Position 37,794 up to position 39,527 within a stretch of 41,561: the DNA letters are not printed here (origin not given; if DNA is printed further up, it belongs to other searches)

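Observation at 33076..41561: Candidate uncharacterised system: carrier-protein/FkbH/MBOAT acylation module nested between two paralogous outer-membrane barrels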

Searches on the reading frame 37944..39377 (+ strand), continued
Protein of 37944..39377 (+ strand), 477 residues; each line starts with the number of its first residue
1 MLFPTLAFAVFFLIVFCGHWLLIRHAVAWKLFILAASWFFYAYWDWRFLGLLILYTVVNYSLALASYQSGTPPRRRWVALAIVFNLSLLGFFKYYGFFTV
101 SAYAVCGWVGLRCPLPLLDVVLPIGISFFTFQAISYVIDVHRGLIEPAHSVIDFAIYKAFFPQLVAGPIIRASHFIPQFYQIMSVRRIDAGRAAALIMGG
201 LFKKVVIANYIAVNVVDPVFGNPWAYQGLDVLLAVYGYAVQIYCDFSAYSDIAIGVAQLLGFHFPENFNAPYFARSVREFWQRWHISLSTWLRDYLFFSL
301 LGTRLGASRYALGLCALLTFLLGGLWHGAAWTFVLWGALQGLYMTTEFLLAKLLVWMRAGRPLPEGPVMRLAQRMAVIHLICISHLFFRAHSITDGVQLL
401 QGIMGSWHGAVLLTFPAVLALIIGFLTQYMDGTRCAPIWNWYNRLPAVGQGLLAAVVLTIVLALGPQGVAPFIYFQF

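Call 47: find_encoding_contigs(protein=P0128, flank=10000, max_places=1)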
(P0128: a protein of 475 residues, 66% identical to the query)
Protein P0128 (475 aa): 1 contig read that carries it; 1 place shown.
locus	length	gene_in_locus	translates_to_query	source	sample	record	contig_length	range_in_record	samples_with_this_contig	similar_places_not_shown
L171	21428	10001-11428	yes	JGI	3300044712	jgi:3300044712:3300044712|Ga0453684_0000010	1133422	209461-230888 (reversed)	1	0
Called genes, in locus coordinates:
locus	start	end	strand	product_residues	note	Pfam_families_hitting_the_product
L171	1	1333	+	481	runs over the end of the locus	PF00206:Lyase_1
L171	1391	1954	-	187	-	PF01327:Pep_deformylase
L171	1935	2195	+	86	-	-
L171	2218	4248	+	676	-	PF00009:GTP_EFTU, PF22042:EF-G_D2, PF03144:GTP_EFTU_D2, PF14492:EFG_III, PF03764:EFG_IV, PF00679:EFG_C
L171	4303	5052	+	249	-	PF20772:TACO1_YebC_N, PF01709:Transcrip_reg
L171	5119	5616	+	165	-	PF02075:RuvC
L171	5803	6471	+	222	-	PF09829:DUF2057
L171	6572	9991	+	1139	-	PF07719:TPR_2 (faint), PF13174:TPR_6 (faint), PF14559:TPR_19 (weak), PF14559:TPR_19 (weak), PF23914:TPR_CcmH_CycH, PF24575:TPR_Slam (weak), PF14559:TPR_19 (weak), PF01522:Polysacc_deac_1, +7 more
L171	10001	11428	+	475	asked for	PF03062:MBOAT, PF13813:MBOAT_2 (weak)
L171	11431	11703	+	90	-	-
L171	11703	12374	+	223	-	PF19040:SGNH (weak), PF04311:DUF459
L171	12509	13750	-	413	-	PF01208:URO-D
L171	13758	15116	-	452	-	PF01011:PQQ (faint), PF13360:PQQ_2, PF13570:Beta-prop_ACSF4 (weak)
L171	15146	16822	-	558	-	PF01120:Alpha_L_fucos, PF00754:F5_F8_type_C, PF22633:F5_F8_type_C_2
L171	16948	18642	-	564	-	PF00474:SSF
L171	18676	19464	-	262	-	PF05336:rhaM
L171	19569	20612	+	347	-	PF02311:AraC_binding (weak), PF07883:Cupin_2 (weak), PF12833:HTH_18, PF00165:HTH_AraC (weak)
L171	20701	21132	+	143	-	-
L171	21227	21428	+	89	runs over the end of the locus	PF01649:Ribosomal_S20p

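Call 48: find_encoding_contigs(protein=P0177, flank=10000, max_places=1)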
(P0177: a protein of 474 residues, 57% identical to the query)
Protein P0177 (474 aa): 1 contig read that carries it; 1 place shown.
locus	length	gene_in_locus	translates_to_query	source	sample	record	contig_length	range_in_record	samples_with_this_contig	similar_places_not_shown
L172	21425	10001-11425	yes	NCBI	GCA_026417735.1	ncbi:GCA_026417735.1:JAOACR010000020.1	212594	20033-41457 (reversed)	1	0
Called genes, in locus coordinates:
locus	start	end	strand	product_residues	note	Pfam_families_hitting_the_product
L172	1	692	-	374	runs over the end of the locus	PF03739:LptF_LptG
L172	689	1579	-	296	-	PF00763:THF_DHG_CYH, PF02882:THF_DHG_CYH_C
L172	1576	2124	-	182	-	PF02075:RuvC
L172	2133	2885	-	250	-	PF20772:TACO1_YebC_N, PF01709:Transcrip_reg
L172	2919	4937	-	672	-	PF00009:GTP_EFTU, PF22042:EF-G_D2, PF03144:GTP_EFTU_D2, PF14492:EFG_III, PF03764:EFG_IV, PF00679:EFG_C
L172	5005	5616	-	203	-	PF03602:Cons_hypoth95, PF05175:MTS (weak)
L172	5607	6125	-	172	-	PF00990:GGDEF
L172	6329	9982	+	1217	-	PF00515:TPR_1 (faint), PF12895:ANAPC3 (faint), PF13174:TPR_6 (faint), PF07719:TPR_2 (weak), PF13428:TPR_14 (weak), PF13432:TPR_16, PF14559:TPR_19, PF23914:TPR_CcmH_CycH, +8 more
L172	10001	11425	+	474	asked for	PF03062:MBOAT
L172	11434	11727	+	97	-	-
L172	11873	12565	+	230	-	PF04311:DUF459, PF13472:Lipase_GDSL_2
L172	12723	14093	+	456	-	PF03448:MgtE_N, PF00571:CBS, PF01769:MgtE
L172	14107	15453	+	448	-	PF03448:MgtE_N, PF00571:CBS, PF01769:MgtE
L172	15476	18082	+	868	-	PF02018:CBM_4_9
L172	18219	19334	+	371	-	PF01208:URO-D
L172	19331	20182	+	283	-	-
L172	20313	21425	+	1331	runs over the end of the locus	PF17132:Glyco_hydro_106, PF13385:Laminin_G_3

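Call 53: search_protein_families(library=ncbifam, proteins=[L171:6572-9988:+, L172:6329-9979:+, L171:11431-11700:+, L171:11703-12371:+], max_evalue=0.01)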
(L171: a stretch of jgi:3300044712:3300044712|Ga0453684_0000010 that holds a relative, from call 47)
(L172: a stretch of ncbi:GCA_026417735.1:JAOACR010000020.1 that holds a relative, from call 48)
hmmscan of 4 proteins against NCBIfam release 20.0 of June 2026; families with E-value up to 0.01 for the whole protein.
L171:6572-9988:+ (1139 aa): 29 families (the best 25 are shown)
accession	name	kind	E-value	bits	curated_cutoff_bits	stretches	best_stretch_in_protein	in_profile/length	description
TIGR02917.1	PEP_TPR_lipo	equivalog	2.2e-33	115.2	312.2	2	94-322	575-802/899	XrtA/PEP-CTERM system TPR-repeat protein PrsT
NF040959.1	MamA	equivalog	7.2e-21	74.6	200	2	156-319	39-202/204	magnetosome protein MamA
NF008520.0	PRK11447.1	equivalog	1.2e-16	59.8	858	1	160-472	391-706/1157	cellulose synthase complex outer membrane protein BcsC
TIGR03938.2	deacetyl_PgaB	equivalog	2.3e-13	49.3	321.9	1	473-676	4-218/621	poly-beta-1,6-N-acetyl-D-glucosamine N-deacetylase PgaB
TIGR02552.1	LcrH_SycD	equivalog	4.8e-13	49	104.8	2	177-289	7-119/136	SycD/LcrH family type III secretion system chaperone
TIGR03939.1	PGA_TPR_OMP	equivalog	3e-11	42.3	366.65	1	173-341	38-202/800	poly-beta-1,6 N-acetyl-D-glucosamine export porin PgaA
NF033758.1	gliding_GltE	equivalog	1.5e-10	40.6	225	1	119-319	85-285/411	adventurous gliding motility TPR repeat lipoprotein GltE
NF008757.0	PRK11788.1-5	equivalog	3.4e-09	36.4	363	1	168-250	49-135/388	lipopolysaccharide assembly protein LapB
NF052415.1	T3SS_chap_SctY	equivalog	4.9e-09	36.7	70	1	201-284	19-105/106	type III secretion apparatus assembly chaperone SctY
NF011177.0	PRK14582.1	equivalog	7.3e-09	34.4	923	1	455-674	32-259/671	poly-beta-1,6-N-acetyl-D-glucosamine N-deacetylase PgaB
TIGR02521.1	type_IV_pilW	equivalog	9.1e-09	35.2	154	1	126-300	37-213/234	type IV pilus biogenesis/stability protein PilW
NF033920.0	C39_PA2778_fam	equivalog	1.3e-08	34.6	150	1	85-183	154-253/255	PA2778 family cysteine peptidase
NF052400.1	M48_BAM_BepA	equivalog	2.5e-08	33.1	570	1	262-322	313-373/483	beta-barrel assembly-enhancing protease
NF008391.2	PRK11189.1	equivalog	5.4e-08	32.7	250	0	218-288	95-165/297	lipoprotein NlpI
NF047371.1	FlcA_CTERM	equivalog_domain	6.5e-08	31.5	300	1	157-432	158-412/646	periplasmic flagellar collar protein FlcA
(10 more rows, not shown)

L172:6329-9979:+ (1217 aa): 22 families
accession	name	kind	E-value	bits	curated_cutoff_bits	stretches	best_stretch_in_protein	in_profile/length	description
TIGR02917.1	PEP_TPR_lipo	equivalog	2e-30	105.4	312.2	2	158-384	308-534/899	XrtA/PEP-CTERM system TPR-repeat protein PrsT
NF040959.1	MamA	equivalog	5.2e-21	75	200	2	150-254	42-146/204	magnetosome protein MamA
TIGR03939.1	PGA_TPR_OMP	equivalog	3.1e-14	52.1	366.65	2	228-401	34-203/800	poly-beta-1,6 N-acetyl-D-glucosamine export porin PgaA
TIGR02552.1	LcrH_SycD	equivalog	3.9e-13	49.3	104.8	1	185-270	24-109/136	SycD/LcrH family type III secretion system chaperone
TIGR02521.1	type_IV_pilW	equivalog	1.5e-12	47.6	154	1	184-362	36-216/234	type IV pilus biogenesis/stability protein PilW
NF052415.1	T3SS_chap_SctY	equivalog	3.5e-11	43.6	70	2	157-240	18-104/106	type III secretion apparatus assembly chaperone SctY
NF008520.0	PRK11447.1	equivalog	1.3e-09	36.4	858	1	219-523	391-698/1157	cellulose synthase complex outer membrane protein BcsC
NF033920.0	C39_PA2778_fam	equivalog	3.4e-08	33.2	150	1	140-244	151-255/255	PA2778 family cysteine peptidase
NF052400.1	M48_BAM_BepA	equivalog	3.7e-07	29.3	570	0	138-226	369-456/483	beta-barrel assembly-enhancing protease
TIGR03938.2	deacetyl_PgaB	equivalog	5.8e-07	28.2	321.9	1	641-747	109-215/621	poly-beta-1,6-N-acetyl-D-glucosamine N-deacetylase PgaB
NF033758.1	gliding_GltE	equivalog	1.9e-06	27.1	225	1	173-378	80-285/411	adventurous gliding motility TPR repeat lipoprotein GltE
NF008757.0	PRK11788.1-5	equivalog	2.6e-05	23.6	363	0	138-268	207-338/388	lipopolysaccharide assembly protein LapB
TIGR00540.1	TPR_hemY_coli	hypoth_equivalog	2.9e-05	23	142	0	381-458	286-357/385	heme biosynthesis-associated TPR protein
NF011177.0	PRK14582.1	equivalog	3.3e-05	22.3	923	1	648-744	159-255/671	poly-beta-1,6-N-acetyl-D-glucosamine N-deacetylase PgaB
NF008755.0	PRK11788.1-3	equivalog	0.00018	20.9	430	0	219-383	186-351/388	lipopolysaccharide assembly protein LapB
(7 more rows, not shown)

L171:11431-11700:+ (90 aa): 0 families

L171:11703-12371:+ (223 aa): 1 family
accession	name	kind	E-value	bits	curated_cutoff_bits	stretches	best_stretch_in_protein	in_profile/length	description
NF045704.1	PepglyActasePatB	equivalog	6.8e-21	74.9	580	1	20-216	135-332/347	peptidoglycan O-acetyltransferase PatB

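Call 59: search_protein_families(library=ncbifam, proteins=[L171:11431-11700:+, L172:11434-11724:+], max_evalue=10)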
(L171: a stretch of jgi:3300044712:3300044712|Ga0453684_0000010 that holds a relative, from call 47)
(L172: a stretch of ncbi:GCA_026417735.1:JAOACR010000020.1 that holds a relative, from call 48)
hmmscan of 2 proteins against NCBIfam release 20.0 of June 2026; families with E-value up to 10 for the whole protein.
L171:11431-11700:+ (90 aa): 0 families

L172:11434-11724:+ (97 aa): 0 families

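Call 67: search_solved_structures(query=L171:11703-12371:+, max_evalue=1, show_alignments=1)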
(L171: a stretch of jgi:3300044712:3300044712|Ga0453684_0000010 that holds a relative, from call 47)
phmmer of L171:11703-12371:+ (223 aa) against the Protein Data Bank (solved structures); distinct sequences matched with E-value up to 1: 4.
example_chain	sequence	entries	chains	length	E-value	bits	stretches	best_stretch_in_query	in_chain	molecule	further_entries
8gr2_A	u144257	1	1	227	2.7e-19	72.8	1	17-221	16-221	DUF459 domain-containing protein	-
8tlb_A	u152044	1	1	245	8.4e-18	67.9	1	16-221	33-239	Peptidoglycan O-acetyltransferase B (PatB)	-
7trr_A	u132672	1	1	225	8.8e-15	58.1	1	21-217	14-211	Peptidoglycan O-acetyltransferase B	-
7tjb_A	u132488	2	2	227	9e-15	58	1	20-217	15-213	Peptidoglycan O-acetyltransferase B | Periplasmic protein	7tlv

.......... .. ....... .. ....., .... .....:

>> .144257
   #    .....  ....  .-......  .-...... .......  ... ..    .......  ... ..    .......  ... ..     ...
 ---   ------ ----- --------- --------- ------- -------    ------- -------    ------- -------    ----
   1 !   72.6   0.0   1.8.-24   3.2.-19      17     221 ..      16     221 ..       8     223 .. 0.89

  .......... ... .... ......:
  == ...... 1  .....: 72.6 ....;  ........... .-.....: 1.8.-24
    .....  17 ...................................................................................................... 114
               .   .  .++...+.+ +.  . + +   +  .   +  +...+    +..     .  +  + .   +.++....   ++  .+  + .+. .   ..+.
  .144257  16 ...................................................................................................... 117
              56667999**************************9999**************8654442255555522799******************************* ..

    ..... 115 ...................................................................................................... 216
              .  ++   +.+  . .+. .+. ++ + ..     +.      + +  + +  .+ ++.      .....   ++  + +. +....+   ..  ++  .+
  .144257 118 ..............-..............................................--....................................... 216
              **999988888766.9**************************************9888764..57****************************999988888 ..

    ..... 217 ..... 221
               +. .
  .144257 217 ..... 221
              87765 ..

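Call 76: find_encoding_contigs(protein=P0123, flank=10000, max_places=1)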
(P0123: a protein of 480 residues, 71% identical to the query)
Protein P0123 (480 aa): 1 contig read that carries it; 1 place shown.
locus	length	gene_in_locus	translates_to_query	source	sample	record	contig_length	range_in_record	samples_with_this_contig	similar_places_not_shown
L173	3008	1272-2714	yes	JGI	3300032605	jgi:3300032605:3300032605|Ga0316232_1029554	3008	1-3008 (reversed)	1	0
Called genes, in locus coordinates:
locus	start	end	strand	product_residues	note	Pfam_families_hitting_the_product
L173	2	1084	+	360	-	?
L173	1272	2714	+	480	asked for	PF03062:MBOAT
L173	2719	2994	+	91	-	-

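Call 77: find_encoding_contigs(protein=P0125, flank=10000, max_places=1)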
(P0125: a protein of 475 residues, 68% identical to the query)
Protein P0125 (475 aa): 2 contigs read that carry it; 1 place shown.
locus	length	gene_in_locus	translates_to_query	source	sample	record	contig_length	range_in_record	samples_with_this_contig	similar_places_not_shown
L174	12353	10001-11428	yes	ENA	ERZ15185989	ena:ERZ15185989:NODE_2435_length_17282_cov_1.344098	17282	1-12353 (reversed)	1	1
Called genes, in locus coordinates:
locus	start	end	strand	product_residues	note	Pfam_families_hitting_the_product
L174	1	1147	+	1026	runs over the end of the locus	PF02366:PMT, PF13231:PMT_2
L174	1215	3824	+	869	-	PF00515:TPR_1 (faint), PF07719:TPR_2 (faint), PF12895:ANAPC3 (faint), PF13174:TPR_6 (faint), PF14559:TPR_19 (weak), PF13429:TPR_15 (weak), PF14559:TPR_19 (weak), PF01522:Polysacc_deac_1 (weak), +10 more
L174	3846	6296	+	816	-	PF07719:TPR_2 (faint), PF12895:ANAPC3 (faint), PF13174:TPR_6 (faint), PF13424:TPR_12 (faint), PF13432:TPR_16 (weak), PF13432:TPR_16, PF23914:TPR_CcmH_CycH, PF14559:TPR_19 (weak), +4 more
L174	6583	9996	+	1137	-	PF03704:BTAD (weak), PF13432:TPR_16 (weak), PF14559:TPR_19 (weak), PF25063:ARM_TT21_C (weak), PF13432:TPR_16, PF23914:TPR_CcmH_CycH, PF14559:TPR_19, PF01522:Polysacc_deac_1, +15 more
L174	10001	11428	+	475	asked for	PF03062:MBOAT, PF13813:MBOAT_2 (weak)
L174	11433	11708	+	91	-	-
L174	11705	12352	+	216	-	?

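Call 79: list_cluster_members(proteins=[window:37944-39377:+, window:35323-37188:+, window:39385-39672:+])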
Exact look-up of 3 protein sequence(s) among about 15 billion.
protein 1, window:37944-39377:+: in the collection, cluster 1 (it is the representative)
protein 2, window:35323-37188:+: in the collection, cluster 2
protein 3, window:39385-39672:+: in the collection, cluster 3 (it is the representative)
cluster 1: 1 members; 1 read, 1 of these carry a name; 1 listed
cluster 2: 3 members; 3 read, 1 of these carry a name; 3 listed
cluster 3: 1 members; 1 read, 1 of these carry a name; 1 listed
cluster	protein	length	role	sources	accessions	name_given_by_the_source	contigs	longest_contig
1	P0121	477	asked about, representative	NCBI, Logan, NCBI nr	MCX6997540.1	MAG: MBOAT family protein [Kiritimatiellaeota bacterium] | MBOAT family protein [Kiritimatiellota bacterium]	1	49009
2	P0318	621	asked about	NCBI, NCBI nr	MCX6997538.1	MAG: HAD-IIIC family phosphatase [Kiritimatiellaeota bacterium] | HAD-IIIC family phosphatase [Kiritimatiellota bacterium]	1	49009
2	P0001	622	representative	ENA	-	-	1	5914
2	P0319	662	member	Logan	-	-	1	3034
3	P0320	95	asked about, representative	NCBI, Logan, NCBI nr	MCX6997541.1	MAG: hypothetical protein NTV49_10755 [Kiritimatiellaeota bacterium] | hypothetical protein [Kiritimatiellota bacterium]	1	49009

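Call 80: find_encoding_contigs(protein=P0318, flank=10000, max_places=2)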
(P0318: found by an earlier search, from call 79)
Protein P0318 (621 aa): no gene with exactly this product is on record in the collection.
